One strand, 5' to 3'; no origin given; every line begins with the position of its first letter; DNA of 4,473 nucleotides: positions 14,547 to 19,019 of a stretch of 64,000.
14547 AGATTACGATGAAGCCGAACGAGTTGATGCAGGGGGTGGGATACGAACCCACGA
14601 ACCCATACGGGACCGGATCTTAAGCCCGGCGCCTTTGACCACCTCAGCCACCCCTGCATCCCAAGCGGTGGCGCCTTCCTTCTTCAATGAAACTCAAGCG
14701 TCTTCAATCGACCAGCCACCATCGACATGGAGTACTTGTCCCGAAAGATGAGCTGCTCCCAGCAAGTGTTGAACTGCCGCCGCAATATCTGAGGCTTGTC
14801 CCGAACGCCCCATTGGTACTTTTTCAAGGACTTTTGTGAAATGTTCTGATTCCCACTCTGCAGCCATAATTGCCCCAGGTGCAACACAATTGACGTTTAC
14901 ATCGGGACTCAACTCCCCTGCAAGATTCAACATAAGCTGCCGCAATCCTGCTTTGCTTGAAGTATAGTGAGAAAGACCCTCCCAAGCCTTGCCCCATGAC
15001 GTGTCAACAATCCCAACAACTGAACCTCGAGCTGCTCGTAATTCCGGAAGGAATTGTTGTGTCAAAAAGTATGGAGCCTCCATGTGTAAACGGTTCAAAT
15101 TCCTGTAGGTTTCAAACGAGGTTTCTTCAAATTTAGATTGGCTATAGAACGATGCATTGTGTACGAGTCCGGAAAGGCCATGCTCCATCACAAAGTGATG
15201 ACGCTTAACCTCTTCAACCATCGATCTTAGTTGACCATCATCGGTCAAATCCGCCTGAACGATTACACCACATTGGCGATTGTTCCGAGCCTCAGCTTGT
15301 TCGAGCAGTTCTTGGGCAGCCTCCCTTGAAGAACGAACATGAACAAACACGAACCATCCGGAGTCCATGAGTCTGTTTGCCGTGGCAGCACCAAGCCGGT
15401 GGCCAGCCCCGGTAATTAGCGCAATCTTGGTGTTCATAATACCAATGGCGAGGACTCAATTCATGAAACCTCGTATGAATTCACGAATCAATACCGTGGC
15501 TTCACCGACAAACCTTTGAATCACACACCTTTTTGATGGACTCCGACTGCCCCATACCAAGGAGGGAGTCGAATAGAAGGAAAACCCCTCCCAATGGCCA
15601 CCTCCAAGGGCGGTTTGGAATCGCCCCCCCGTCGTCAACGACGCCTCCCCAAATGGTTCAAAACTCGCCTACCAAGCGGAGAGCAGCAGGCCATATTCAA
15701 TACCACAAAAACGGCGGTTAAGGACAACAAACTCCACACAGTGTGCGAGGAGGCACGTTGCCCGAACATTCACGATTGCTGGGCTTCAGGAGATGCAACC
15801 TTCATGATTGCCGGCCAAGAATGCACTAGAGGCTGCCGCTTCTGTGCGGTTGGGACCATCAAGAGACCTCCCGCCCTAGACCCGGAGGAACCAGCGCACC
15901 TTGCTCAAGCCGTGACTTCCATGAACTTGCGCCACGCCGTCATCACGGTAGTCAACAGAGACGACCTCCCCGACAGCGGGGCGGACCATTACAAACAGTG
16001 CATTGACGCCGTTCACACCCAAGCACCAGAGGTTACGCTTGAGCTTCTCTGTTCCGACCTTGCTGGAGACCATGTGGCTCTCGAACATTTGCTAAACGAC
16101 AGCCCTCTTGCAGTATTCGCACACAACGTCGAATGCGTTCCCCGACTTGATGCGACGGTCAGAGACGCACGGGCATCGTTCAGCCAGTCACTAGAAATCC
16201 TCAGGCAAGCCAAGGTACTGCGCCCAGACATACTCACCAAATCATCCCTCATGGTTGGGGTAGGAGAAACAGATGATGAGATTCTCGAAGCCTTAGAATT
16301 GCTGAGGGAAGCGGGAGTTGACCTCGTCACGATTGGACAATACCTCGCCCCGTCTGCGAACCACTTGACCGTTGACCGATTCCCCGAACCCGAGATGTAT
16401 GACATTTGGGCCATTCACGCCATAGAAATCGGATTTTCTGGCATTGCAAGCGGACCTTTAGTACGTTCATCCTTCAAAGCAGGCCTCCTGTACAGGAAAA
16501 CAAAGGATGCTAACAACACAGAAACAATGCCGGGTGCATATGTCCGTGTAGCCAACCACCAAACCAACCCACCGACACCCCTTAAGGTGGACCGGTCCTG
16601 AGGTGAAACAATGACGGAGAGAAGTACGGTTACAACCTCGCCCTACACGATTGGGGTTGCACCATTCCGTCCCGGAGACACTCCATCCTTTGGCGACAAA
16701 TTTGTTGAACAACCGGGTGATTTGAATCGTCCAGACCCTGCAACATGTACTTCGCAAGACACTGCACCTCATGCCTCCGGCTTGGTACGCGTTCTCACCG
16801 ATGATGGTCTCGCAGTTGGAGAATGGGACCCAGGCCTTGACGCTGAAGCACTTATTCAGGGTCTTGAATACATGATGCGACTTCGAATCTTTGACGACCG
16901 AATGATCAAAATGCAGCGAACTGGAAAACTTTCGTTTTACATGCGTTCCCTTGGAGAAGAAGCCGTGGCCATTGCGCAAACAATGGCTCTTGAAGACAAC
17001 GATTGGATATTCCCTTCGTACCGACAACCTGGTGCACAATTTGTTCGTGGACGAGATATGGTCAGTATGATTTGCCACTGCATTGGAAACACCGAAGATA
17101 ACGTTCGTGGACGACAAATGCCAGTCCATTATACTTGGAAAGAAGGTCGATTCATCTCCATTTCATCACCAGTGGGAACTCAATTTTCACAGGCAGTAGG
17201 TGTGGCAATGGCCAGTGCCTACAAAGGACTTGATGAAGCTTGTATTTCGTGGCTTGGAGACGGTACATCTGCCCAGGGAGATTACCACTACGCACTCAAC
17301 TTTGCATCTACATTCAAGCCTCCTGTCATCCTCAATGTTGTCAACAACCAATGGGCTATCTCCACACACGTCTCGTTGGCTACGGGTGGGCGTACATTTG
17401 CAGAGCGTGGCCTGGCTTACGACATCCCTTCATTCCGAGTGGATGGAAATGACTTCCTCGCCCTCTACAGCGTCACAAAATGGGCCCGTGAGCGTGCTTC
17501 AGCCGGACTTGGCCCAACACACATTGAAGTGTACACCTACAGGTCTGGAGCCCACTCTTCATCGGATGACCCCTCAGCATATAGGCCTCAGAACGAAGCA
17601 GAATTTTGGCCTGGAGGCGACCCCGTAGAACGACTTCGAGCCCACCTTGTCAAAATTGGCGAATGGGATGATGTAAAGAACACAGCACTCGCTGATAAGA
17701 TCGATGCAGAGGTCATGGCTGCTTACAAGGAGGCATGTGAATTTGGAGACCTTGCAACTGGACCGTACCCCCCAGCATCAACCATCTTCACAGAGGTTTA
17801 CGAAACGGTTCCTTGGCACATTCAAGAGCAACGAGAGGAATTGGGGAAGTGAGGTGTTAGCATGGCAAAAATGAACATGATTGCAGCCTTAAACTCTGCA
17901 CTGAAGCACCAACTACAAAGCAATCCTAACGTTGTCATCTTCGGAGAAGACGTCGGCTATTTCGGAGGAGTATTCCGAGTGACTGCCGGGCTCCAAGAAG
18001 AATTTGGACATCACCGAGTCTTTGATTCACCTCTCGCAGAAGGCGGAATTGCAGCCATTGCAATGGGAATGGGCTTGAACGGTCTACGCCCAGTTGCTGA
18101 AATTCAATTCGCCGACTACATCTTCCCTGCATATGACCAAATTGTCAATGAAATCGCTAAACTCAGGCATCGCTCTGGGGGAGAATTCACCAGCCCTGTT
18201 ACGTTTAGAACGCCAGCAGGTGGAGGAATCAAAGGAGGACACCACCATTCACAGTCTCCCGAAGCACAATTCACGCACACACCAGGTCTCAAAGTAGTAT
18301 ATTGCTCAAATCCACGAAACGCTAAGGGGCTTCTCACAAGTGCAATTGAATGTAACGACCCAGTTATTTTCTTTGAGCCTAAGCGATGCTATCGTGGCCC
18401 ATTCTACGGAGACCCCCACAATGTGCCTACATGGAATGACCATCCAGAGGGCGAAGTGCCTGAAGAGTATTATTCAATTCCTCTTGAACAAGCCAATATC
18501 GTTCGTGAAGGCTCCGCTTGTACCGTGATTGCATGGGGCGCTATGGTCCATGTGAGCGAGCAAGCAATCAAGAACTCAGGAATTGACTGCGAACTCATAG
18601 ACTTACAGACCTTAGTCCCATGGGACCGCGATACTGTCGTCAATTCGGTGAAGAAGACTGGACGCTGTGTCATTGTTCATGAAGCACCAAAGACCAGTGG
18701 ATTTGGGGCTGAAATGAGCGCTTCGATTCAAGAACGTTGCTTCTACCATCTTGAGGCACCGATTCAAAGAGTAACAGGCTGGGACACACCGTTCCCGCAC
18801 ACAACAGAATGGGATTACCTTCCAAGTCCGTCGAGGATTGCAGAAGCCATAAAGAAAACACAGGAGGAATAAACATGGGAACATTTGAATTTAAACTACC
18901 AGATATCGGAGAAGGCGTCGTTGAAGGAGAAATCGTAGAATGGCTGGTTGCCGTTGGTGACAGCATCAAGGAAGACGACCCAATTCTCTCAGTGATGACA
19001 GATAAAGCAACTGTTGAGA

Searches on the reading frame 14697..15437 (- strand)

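Call 77: search_protein_families(library=pfam, proteins=[window:14697-15437:-], max_evalue=0.0001)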
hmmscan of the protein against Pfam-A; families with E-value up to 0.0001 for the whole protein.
window:14697-15437:- (247 aa): 3 families
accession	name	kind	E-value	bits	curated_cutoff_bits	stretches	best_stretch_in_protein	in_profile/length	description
PF13561.12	adh_short_C2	-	1.1e-33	117.3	27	1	13-243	6-236/236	Enoyl-(Acyl carrier protein) reductase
PF00106.31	adh_short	-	1.6e-32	113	26.6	1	4-192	1-184/195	short chain dehydrogenase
PF08659.16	KR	-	1.2e-08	35.5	22.6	1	7-128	4-122/180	KR domain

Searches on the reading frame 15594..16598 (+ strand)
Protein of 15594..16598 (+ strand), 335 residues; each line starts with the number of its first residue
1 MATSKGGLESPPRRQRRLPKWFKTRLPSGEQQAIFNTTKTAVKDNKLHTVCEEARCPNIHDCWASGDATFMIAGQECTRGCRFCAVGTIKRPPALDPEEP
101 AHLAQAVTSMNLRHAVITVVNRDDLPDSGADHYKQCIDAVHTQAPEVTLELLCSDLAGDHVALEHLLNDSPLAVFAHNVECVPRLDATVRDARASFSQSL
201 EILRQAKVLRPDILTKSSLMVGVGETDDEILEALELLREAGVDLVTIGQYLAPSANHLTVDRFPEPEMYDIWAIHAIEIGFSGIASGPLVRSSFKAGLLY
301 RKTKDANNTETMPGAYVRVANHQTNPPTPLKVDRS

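Call 77: search_protein_families(library=pfam, proteins=[window:15594-16598:+], max_evalue=0.0001)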
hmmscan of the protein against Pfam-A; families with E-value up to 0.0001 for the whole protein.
window:15594-16598:+ (335 aa): 2 families
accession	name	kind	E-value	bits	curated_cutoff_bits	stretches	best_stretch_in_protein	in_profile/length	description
PF04055.27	Radical_SAM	-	5.3e-15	56.4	29.5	1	74-237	4-166/166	Radical SAM superfamily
PF16881.10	LIAS_N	-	2.9e-10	40.9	27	1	11-56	54-96/96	N-terminal domain of lipoyl synthase of Radical_SAM family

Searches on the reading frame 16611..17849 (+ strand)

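Call 77: search_protein_families(library=pfam, proteins=[window:16611-17849:+], max_evalue=0.0001)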
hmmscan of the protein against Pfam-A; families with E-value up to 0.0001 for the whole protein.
window:16611-17849:+ (413 aa): 2 families
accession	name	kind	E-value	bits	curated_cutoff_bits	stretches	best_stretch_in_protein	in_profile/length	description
PF00676.26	E1_dh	-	3.9e-89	299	22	1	88-376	4-292/300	Dehydrogenase E1 component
PF13292.11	DXP_synthase_N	-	1.6e-05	24.8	21.2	1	189-254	114-179/274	1-deoxy-D-xylulose-5-phosphate synthase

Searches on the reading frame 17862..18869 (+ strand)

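Call 77: search_protein_families(library=pfam, proteins=[window:17862-18869:+], max_evalue=0.0001)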
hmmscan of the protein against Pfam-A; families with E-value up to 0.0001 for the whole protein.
window:17862-18869:+ (336 aa): 2 families
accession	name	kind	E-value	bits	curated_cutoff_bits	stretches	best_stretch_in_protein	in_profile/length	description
PF02779.29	Transket_pyr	-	1e-41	142.9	27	1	3-178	2-173/174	Transketolase, pyrimidine binding domain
PF02780.25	Transketolase_C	-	6.7e-35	120.1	25.9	1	210-326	2-124/124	Transketolase, C-terminal domain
